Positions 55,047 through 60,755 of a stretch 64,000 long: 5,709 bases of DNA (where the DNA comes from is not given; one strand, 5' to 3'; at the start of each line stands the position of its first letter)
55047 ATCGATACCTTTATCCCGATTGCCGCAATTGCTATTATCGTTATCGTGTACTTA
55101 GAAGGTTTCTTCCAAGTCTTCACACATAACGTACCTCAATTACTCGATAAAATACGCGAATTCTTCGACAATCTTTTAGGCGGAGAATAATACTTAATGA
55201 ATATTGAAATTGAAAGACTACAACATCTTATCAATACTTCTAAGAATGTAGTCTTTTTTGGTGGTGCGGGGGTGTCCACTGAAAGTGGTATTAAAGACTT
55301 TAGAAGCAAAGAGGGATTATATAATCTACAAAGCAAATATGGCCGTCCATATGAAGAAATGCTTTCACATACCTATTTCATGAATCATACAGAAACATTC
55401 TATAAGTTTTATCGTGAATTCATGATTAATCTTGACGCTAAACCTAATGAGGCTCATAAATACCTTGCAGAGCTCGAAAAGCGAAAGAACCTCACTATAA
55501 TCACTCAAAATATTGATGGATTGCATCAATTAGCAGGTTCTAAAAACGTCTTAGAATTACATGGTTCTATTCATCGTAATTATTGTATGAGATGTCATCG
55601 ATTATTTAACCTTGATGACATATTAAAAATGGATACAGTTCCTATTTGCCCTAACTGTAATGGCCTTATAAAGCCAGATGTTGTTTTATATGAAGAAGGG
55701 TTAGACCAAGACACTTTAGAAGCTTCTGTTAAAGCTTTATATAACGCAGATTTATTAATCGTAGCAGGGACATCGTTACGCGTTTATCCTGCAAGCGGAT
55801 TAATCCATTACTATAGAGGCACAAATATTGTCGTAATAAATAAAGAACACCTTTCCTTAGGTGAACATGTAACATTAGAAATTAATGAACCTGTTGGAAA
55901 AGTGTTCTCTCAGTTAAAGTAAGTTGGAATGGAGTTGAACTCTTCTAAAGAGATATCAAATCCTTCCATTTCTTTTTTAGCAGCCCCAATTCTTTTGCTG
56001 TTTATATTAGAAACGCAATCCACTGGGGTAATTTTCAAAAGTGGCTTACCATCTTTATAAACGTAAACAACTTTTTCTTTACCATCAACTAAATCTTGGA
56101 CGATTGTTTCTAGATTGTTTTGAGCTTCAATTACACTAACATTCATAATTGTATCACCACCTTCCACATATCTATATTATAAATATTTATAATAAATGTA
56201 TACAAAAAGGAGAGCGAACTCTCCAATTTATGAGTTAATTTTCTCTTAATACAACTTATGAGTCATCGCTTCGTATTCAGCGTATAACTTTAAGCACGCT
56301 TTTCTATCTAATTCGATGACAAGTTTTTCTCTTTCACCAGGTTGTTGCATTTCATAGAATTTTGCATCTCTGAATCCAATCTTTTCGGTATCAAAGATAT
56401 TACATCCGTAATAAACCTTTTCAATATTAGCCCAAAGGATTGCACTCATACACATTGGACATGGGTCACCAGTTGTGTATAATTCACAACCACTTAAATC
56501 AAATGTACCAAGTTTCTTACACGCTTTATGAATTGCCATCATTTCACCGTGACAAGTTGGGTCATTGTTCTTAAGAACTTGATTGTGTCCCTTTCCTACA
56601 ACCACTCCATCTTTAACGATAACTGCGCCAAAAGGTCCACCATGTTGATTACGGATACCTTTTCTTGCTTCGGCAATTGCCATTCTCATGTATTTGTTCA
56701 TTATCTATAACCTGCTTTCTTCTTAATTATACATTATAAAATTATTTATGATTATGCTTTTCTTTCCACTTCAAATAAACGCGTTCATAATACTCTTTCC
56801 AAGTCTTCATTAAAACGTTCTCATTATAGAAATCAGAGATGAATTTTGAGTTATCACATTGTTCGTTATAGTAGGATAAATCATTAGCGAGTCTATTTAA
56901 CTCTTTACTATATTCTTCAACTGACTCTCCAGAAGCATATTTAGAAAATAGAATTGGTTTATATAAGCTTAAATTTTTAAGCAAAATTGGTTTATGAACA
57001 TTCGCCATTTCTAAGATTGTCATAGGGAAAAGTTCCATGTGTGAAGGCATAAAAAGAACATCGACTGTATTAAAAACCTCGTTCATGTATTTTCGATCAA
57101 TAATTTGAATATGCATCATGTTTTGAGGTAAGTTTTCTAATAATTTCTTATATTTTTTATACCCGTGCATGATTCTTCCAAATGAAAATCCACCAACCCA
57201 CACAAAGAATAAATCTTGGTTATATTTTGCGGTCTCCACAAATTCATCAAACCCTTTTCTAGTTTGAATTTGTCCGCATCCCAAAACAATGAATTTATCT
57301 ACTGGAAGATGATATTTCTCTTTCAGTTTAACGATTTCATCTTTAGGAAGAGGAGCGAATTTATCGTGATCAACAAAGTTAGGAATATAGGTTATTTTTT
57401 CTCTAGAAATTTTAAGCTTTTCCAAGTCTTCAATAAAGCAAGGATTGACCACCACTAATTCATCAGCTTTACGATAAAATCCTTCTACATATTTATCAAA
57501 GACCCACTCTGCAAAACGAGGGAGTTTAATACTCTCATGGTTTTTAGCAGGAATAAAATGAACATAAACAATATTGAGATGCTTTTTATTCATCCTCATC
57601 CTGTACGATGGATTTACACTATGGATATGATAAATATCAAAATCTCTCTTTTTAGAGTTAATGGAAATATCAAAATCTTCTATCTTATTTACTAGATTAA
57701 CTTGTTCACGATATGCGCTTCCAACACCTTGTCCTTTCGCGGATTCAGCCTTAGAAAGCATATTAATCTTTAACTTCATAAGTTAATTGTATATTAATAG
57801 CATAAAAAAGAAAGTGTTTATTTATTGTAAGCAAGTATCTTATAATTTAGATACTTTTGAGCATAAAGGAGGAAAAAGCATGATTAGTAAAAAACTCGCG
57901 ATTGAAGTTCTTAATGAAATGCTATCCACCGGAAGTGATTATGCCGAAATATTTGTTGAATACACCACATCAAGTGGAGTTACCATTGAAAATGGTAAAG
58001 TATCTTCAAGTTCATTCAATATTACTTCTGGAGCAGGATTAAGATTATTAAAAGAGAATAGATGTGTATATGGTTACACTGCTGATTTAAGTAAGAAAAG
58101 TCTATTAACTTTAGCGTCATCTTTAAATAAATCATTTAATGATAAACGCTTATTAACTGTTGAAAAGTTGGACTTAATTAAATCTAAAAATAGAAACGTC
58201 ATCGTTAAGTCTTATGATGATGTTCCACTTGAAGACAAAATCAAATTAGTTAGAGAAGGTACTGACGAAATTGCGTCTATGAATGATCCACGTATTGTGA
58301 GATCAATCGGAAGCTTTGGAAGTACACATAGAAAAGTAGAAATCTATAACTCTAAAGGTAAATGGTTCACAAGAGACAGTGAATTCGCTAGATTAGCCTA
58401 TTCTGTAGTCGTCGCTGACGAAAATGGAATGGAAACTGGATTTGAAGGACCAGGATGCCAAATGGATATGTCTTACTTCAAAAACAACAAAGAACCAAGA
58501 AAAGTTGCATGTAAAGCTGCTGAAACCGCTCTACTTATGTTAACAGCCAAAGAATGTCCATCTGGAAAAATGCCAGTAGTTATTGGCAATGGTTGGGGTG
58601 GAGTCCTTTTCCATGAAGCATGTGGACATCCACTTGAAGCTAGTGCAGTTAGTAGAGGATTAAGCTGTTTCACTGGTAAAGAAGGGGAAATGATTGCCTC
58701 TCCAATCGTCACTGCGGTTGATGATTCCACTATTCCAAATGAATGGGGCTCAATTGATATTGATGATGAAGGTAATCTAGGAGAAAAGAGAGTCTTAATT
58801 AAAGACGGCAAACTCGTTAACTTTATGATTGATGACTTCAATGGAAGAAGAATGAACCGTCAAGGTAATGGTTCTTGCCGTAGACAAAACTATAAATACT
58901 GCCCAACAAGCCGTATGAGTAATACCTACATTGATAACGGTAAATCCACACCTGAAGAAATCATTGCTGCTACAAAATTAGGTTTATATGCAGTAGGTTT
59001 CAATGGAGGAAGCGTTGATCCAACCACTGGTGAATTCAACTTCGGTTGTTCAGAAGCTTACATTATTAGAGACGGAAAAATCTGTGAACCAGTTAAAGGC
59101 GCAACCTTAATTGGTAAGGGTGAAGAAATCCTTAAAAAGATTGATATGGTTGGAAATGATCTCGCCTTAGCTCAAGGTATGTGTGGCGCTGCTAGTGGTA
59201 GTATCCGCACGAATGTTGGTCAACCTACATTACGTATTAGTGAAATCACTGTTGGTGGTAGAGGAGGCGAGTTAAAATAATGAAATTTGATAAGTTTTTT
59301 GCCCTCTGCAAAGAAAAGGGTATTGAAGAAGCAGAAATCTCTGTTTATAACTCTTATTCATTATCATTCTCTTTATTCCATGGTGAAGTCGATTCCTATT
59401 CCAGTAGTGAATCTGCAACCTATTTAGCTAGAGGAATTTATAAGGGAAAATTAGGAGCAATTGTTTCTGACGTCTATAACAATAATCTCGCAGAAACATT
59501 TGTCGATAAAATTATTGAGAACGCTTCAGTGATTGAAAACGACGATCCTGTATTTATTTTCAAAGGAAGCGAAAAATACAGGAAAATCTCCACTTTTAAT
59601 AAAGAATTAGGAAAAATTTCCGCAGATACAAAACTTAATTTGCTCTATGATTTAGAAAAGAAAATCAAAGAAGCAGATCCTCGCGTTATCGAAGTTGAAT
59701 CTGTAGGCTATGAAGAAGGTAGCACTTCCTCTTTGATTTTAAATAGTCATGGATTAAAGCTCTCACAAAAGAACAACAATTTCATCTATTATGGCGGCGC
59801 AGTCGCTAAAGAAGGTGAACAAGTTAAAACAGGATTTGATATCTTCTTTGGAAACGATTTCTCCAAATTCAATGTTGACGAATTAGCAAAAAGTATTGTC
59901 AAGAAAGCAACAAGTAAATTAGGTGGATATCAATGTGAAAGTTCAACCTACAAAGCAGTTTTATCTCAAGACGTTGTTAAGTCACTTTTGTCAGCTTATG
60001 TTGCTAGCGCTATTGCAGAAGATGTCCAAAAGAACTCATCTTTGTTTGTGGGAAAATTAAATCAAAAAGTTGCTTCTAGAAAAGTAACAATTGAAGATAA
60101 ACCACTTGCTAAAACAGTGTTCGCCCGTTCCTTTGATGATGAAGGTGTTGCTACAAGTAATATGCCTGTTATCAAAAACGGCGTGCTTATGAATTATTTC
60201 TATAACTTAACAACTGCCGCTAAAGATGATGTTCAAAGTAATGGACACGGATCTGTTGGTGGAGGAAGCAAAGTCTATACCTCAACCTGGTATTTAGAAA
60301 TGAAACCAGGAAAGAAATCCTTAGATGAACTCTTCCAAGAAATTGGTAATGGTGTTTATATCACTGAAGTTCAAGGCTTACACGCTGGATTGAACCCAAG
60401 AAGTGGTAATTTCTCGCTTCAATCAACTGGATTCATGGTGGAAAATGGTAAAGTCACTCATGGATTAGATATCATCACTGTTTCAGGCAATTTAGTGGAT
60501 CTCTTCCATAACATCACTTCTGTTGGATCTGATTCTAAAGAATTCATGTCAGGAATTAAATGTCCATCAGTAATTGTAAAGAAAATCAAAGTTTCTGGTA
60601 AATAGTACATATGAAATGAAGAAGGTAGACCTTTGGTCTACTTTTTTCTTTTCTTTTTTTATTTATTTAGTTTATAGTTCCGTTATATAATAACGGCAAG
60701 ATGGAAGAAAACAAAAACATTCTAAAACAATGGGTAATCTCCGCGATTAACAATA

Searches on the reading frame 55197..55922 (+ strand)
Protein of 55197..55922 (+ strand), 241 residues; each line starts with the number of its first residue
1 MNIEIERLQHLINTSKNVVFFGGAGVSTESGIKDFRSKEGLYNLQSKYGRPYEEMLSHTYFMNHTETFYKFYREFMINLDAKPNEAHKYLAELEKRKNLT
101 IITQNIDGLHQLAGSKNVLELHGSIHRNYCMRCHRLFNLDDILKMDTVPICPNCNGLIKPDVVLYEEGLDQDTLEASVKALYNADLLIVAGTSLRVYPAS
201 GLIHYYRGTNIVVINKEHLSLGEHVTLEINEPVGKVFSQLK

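Call 11: search_protein_families(library=pfam, proteins=[window:55197-55922:+], max_evalue=0.001)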
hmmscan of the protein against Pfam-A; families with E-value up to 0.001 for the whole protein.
window:55197-55922:+ (241 aa): 2 families
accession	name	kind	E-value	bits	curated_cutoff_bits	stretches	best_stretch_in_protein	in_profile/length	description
PF02146.23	SIR2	-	1.5e-52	178.6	24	1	23-198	1-180/180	Sir2 family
PF00205.28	TPP_enzyme_M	-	2.1e-05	24.7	30.4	0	173-236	67-133/137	Thiamine pyrophosphate enzyme, central domain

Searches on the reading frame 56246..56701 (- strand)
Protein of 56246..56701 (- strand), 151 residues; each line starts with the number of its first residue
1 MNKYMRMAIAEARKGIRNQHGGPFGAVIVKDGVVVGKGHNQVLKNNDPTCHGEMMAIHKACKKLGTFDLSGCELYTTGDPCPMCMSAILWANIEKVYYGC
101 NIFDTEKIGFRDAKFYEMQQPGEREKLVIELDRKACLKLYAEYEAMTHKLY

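Call 11: search_protein_families(library=pfam, proteins=[window:56246-56701:-], max_evalue=0.001)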
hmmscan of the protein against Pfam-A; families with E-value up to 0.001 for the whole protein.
window:56246-56701:- (151 aa): 2 families
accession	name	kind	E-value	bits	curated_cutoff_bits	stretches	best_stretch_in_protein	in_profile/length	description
PF00383.29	dCMP_cyt_deam_1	-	2.1e-28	98.6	25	1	3-100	6-102/102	Cytidine and deoxycytidylate deaminase zinc-binding region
PF14437.12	MafB19-deam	-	1e-23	84.2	27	1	2-102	4-103/142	MafB19-like deaminase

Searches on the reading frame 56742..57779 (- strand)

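Call 11: search_protein_families(library=pfam, proteins=[window:56742-57779:-], max_evalue=0.001)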
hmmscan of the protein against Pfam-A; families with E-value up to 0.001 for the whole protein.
window:56742-57779:- (345 aa): 4 families
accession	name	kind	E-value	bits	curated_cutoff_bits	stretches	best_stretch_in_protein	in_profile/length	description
PF00534.26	Glycos_transf_1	-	1.1e-11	45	26.4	1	152-297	5-151/172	Glycosyl transferases group 1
PF13439.12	Glyco_transf_4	-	2.4e-10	41.2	28.5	1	43-139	69-169/170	Glycosyltransferase Family 4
PF13579.12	Glyco_trans_4_4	-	1.6e-05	25.8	29.7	1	43-134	68-157/158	Glycosyl transferase 4-like domain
PF13692.12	Glyco_trans_1_4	-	2.2e-05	25.2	27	1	164-269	3-107/142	Glycosyl transferases group 1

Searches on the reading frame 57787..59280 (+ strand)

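Call 11: search_protein_families(library=pfam, proteins=[window:57787-59280:+], max_evalue=0.001)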
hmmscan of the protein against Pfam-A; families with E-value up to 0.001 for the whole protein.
window:57787-59280:+ (497 aa): 3 families
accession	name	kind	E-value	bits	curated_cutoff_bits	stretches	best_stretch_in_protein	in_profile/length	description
PF19289.4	PmbA_TldD_3rd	-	1.1e-63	214.8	22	1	259-491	1-220/220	PmbA/TldA metallopeptidase C-terminal domain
PF19290.4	PmbA_TldD_2nd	-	2.6e-14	54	20.9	1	143-252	3-109/109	PmbA/TldA metallopeptidase central domain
PF01523.21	PmbA_TldD_1st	-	4.5e-14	52.8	20.9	1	53-111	1-59/65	PmbA/TldA metallopeptidase domain 1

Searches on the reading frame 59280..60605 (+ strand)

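Call 11: search_protein_families(library=pfam, proteins=[window:59280-60605:+], max_evalue=0.001)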
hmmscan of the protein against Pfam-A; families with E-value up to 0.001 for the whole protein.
window:59280-60605:+ (441 aa): 3 families
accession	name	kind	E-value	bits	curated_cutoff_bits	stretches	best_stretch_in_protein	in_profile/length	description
PF19289.4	PmbA_TldD_3rd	-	1.1e-62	211.5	22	1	222-440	2-220/220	PmbA/TldA metallopeptidase C-terminal domain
PF19290.4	PmbA_TldD_2nd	-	1.1e-13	52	20.9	1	110-214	3-109/109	PmbA/TldA metallopeptidase central domain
PF01523.21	PmbA_TldD_1st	-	1.6e-05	25.4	20.9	1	18-82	1-61/65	PmbA/TldA metallopeptidase domain 1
